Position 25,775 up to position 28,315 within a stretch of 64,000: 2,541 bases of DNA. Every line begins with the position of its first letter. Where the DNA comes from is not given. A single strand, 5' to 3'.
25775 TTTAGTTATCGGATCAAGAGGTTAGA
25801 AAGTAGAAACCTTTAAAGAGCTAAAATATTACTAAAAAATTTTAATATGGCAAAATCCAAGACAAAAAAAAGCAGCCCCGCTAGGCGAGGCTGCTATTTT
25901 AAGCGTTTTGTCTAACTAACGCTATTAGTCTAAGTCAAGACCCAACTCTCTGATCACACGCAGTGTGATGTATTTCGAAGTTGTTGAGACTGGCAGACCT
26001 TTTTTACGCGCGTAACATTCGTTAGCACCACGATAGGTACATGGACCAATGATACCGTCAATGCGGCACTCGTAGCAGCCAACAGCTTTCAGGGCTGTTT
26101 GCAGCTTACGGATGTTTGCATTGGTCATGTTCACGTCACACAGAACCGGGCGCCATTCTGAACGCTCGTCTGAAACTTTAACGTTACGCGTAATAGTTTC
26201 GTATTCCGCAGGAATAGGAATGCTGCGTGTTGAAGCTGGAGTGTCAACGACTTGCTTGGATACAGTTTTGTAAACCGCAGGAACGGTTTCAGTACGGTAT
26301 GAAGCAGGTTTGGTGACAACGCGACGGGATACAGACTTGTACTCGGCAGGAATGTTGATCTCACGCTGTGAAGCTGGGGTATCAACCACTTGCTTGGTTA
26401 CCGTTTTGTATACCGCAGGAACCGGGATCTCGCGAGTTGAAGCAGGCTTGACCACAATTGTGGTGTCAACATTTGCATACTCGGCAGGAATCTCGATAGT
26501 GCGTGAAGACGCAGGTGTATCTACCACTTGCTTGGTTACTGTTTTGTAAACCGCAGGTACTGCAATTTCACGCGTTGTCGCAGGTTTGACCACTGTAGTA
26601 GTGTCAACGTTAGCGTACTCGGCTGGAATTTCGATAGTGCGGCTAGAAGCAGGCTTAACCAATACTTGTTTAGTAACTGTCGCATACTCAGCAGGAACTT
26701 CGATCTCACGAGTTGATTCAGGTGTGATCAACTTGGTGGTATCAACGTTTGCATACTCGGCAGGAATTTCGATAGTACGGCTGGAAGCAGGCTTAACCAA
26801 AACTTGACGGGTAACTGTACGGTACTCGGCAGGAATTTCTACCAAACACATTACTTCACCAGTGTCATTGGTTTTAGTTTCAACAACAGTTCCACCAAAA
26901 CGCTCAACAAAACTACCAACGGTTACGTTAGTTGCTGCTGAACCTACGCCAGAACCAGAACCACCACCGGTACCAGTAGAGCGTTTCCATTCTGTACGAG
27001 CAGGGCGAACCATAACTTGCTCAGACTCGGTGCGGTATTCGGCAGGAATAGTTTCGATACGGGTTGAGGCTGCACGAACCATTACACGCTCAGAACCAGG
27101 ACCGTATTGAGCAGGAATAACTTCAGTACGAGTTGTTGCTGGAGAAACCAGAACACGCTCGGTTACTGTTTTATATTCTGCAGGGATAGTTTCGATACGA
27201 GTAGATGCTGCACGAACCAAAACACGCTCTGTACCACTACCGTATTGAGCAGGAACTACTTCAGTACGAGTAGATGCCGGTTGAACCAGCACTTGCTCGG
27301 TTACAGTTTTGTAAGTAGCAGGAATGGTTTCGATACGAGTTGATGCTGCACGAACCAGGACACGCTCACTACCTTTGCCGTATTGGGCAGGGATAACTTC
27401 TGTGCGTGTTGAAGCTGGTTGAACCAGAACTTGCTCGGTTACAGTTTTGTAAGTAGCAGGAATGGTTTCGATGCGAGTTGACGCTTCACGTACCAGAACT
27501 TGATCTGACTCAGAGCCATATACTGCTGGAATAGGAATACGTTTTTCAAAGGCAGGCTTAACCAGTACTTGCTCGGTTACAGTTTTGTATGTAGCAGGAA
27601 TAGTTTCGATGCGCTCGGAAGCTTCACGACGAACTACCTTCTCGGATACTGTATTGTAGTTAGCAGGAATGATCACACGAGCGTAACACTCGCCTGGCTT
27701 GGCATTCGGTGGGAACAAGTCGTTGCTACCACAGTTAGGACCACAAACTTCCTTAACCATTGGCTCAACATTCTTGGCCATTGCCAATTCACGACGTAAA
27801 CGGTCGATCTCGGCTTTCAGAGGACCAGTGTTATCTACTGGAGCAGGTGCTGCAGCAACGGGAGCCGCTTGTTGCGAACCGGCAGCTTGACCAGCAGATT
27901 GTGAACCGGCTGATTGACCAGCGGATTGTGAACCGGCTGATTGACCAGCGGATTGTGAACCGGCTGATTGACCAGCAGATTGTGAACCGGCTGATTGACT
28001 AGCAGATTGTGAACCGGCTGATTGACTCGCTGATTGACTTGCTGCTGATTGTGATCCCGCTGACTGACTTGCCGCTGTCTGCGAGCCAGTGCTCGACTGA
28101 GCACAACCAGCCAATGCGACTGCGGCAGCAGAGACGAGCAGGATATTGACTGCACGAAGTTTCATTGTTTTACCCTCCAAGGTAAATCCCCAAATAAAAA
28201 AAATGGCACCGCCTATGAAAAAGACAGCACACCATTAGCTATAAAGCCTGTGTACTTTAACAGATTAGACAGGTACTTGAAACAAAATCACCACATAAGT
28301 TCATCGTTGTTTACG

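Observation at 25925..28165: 746-aa lipoprotein built from 2 x 10 copies of a 23-aa [IV]PAxY repeat plus a Cys-rich peptidoglycan-binding domain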

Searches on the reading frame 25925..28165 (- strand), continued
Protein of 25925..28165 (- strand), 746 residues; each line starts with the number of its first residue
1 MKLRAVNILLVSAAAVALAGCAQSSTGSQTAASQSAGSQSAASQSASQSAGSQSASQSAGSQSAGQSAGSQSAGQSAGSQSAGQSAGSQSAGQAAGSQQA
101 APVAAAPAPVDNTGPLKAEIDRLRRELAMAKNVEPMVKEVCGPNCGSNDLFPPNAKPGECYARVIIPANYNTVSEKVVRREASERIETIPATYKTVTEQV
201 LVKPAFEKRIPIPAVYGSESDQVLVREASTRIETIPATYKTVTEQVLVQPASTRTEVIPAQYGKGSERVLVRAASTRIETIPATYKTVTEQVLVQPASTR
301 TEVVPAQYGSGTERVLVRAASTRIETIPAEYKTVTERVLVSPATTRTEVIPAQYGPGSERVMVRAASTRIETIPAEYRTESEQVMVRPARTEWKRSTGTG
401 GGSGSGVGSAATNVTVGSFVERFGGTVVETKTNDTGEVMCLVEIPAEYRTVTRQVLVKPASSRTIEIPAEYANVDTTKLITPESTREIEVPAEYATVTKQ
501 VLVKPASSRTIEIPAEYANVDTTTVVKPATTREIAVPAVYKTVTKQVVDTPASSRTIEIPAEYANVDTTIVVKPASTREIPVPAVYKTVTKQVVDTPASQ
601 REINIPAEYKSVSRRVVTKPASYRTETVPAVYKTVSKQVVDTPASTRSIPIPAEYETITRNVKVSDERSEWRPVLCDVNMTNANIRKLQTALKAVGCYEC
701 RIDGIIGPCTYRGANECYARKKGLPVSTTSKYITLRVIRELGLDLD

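Call 35: predict_structure(alignment_id=A1)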
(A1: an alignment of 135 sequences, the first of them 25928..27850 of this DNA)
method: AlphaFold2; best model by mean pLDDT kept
length: 641 residues; sequences in the alignment: 135
mean_pLDDT: 73.6   pTM: 0.30
mean pLDDT of the five models: 73.6, 66.0, 65.5, 64.3, 61.0
residues with pLDDT >= 90: 59; 70-90: 400; 50-70: 110; < 50: 72
segments of 3 or more residues with pLDDT < 50: 1-8, 27-42, 113-119, 205-211, 294-310, 414-418, 504-510
pLDDT, mean of each block of 10 residues (from residue 1): 44 80 60 43 69 85 83 82 79 69 66 48 58 75 81 80 78 78 75 72 50 57 70 74 78 79 84 85 82 48 42 56 76 78 83 86 81 78 77 70 62 49 67 74 77 80 80 84 76 66 49 61 72 76 82 83 87 89 97 96 94 93 85 93 70
secondary structure, 60 per line:
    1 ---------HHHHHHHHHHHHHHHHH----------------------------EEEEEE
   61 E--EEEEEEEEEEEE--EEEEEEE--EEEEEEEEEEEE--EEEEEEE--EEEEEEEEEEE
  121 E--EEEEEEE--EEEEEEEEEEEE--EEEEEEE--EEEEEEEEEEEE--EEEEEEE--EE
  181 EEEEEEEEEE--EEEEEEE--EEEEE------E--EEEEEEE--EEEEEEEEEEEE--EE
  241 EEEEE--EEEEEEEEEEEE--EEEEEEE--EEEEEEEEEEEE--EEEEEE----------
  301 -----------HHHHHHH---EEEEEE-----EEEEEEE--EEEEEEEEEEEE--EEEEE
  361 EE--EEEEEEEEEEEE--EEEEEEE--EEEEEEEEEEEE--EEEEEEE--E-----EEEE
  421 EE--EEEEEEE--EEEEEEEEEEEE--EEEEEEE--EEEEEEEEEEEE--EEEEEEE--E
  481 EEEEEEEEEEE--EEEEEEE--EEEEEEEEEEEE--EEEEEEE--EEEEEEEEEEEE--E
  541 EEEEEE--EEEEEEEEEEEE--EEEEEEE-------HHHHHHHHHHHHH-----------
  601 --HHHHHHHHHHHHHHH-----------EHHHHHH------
elements in order: H10-26 E55-61 E64-75 E78-84 E87-98 E101-107 E110-121 E124-130 E133-144 E147-153 E156-167 E170-176 E179-190 E193-199 E202-206 E216-222 E225-236 E239-245 E248-259 E262-268 E271-282 E285-290 H312-318 E322-327 E333-339 E342-353 E356-362 E365-376 E379-385 E388-399 E402-408 E417-422 E425-431 E434-445 E448-454 E457-468 E471-477 E480-491 E494-500 E503-514 E517-523 E526-537 E540-546 E549-560 E563-569 H577-589 H603-617 H630-635

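Call 38: fold_search(model_id=the predicted structure, library=pdb)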
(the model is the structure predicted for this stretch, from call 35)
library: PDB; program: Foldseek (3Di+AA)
matches with E <= 10: 96; with E <= 0.001: 0
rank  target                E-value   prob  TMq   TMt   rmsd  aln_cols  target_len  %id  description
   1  6qz9_0A               2.7e-01  0.11  0.07  0.11  24.3       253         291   10  The cryo-EM structure of the collar complex and tail axis in bacteriophage phi29 (released 2019-06-12)
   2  6tci                  7.2e-01  0.99  0.07  0.57   4.2        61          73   28  The crystal structure of SleB N-terminal domain (released 2020-11-18)
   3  4zno_A                7.9e-01  0.02  0.04  0.07  60.5       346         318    8  Crystal structure of Dln1 complexed with sucrose (released 2016-01-20)
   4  9fnq_A                8.3e-01  0.02  0.05  0.06  51.0       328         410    9  Aerolysin double mutant K238A/K244A in styrene-maleic acid lipid particles (released 2025-02-12)
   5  9ign_H                1.1e+00  0.02  0.05  0.06  51.0       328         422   10  Aerolysin E254A/E258A in styrene-maleic acid lipid particles (released 2025-11-26)
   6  9fm6_A                1.3e+00  0.01  0.04  0.05  50.2       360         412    9  Aerolysin Wildtype in styrene-maleic acid lipid particles (released 2025-02-12)
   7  5zu4_B                1.3e+00  0.01  0.05  0.08  67.0       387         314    9  Crystal structure of Lamprey immune protein (released 2019-06-12)
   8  9l9p_S                1.4e+00  0.01  0.04  0.03  67.5       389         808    7  Cryo-EM structure of bacteriophage T1 tail tip complex (released 2025-03-12)
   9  8psf_A                1.6e+00  0.20  0.06  0.03  10.6       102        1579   11  Asymmetric unit of the yeast fatty acid synthase in non-rotated state with ACP at the acetyl transferase domain (FASx  (released 2023-11-22)
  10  5anz                  1.7e+00  0.95  0.09  0.16   7.6        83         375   26  Crystal Structure of SltB3 from Pseudomonas aeruginosa. (released 2016-07-20)
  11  8prv_A                1.7e+00  0.21  0.06  0.03  10.2        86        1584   13  Asymmetric unit of the yeast fatty acid synthase in the non-rotated state with ACP at the ketosreductase domain (FASam (released 2023-11-22)
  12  6ql7_A                1.7e+00  0.21  0.06  0.03  10.3        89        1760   15  Structure of fatty acid synthase complex with bound gamma subunit from Saccharomyces cerevisiae at 4.6 angstrom (released 2020-03-18)
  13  5ao8_A                1.8e+00  0.99  0.08  0.14   2.0        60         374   28  Crystal Structure of SltB3 from Pseudomonas aeruginosa in complex with NAG-NAM-pentapeptide (released 2016-07-20)
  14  2uv8_A                1.8e+00  0.25  0.06  0.03   9.3        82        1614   15  Crystal structure of yeast fatty acid synthase with stalled acyl carrier protein at 3.1 angstrom resolution (released 2007-04-17)
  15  2vkz_A                1.8e+00  0.25  0.06  0.03   9.3        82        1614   15  Structure of the cerulenin-inhibited fungal fatty acid synthase type I multienzyme complex (released 2008-08-12)
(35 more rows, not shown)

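Call 51: search_protein_families(library=ncbifam, proteins=[P0013], max_evalue=0.1)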
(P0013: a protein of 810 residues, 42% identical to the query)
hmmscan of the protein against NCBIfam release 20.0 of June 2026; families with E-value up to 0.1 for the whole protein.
P0013 (810 aa): 5 families
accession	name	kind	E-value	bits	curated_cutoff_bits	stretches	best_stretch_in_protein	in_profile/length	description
TIGR03979.1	His_Ser_Rich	equivalog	4e-11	43.3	121.65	1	737-808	125-189/190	His-Xaa-Ser repeat protein HxsA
TIGR02869.1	spore_SleB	equivalog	8.3e-09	35.6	236.5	1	747-807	10-70/201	spore cortex-lytic enzyme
NF052377.1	lmo1851_S41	exception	2.3e-06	26.6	725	1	746-805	386-445/468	lmo1851 family serine protease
NF004786.0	PRK06132.1-3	equivalog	2.8e-05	23.1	329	1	676-799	144-269/418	hypothetical protein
NF052335.1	PdgHdaseHSB129560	equivalog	0.074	12.3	500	0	752-807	208-263/330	peptidoglycan hydrolase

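Call 54: find_encoding_contigs(protein=P0016, flank=6000, max_places=2)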
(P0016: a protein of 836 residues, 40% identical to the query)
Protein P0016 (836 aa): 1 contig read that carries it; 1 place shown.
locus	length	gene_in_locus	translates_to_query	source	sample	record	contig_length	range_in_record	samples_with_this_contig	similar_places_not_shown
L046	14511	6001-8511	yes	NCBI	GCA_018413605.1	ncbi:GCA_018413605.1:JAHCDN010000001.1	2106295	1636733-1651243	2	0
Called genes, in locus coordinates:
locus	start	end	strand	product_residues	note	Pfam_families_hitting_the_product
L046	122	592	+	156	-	PF00885:DMRL_synthase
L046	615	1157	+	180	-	PF01029:NusB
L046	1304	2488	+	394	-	PF00155:Aminotran_1_2, PF01053:Cys_Met_Meta_PP (weak)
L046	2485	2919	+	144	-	PF13279:4HBT_2, PF03061:4HBT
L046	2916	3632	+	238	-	PF01618:MotA_ExbB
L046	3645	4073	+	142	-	PF02472:ExbD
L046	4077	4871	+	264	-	PF13103:TonB_2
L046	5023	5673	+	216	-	PF12836:HHH_3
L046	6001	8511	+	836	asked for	PF01471:PG_binding_1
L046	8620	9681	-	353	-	PF00962:A_deaminase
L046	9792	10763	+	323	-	PF02608:Bmp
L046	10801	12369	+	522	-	PF00005:ABC_tran, PF13304:AAA_21 (faint), PF00005:ABC_tran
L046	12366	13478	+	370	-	PF02653:BPD_transp_2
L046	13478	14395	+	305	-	PF02653:BPD_transp_2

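Call 68: list_cluster_members(proteins=[window:25928-28165:-, P0016, P0091, P0221])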
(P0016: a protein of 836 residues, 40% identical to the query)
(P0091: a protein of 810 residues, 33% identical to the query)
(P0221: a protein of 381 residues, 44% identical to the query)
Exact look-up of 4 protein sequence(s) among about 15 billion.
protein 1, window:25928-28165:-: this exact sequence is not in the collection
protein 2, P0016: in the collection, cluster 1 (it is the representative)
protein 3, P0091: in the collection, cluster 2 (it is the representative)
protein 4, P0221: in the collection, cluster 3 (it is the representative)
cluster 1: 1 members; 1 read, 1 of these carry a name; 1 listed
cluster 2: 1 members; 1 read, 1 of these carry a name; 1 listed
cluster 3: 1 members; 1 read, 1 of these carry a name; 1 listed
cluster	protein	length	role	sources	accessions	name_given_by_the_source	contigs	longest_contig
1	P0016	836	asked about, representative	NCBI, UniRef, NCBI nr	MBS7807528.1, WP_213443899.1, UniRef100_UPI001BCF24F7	peptidoglycan-binding domain-containing protein [Variovorax sp. PCZ-1] | peptidoglycan-binding domain-containing protein n=1 Tax=Variovorax sp. PCZ-1 ...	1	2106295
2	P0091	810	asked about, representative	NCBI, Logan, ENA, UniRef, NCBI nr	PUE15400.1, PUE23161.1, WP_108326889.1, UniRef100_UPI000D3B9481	hypothetical protein B9Z38_14320 [Limnohabitans sp. MMS-10A-160] | peptidoglycan-binding domain-containing protein n=1 Tax=unclassified Limnohabitans ... | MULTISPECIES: peptidoglycan-binding domain-containing protein [unclassified Limnohabitans]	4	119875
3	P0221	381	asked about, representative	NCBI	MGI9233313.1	MAG: peptidoglycan-binding domain-containing protein [Woeseiaceae bacterium]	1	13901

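Call 75: search_protein_families(library=pfam, proteins=[P0005], max_evalue=0.001)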
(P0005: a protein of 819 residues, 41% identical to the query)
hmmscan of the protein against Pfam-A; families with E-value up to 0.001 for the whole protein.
P0005 (819 aa): 2 families
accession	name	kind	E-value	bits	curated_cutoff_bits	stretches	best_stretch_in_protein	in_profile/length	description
PF03330.24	DPBB_1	-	2.3e-14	53.8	28.8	1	29-113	2-78/83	Lytic transglycolase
PF01471.23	PG_binding_1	-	4.5e-12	46.4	23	1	761-814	4-57/57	Putative peptidoglycan binding domain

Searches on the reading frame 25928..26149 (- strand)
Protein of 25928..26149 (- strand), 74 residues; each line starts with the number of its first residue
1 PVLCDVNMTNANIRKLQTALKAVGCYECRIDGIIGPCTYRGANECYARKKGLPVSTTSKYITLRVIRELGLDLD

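Call 34: search_protein_families(library=pfam, proteins=[window:25928-26149:-], max_evalue=10)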
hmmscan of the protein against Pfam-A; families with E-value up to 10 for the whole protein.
seq(74 aa): 2 families
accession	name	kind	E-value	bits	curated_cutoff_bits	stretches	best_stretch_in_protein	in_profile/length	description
PF01471.23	PG_binding_1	-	0.016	15.9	23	1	10-38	2-30/57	Putative peptidoglycan binding domain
PF09374.15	PG_binding_3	-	0.05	14.2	24.6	1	13-43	3-32/76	Predicted Peptidoglycan domain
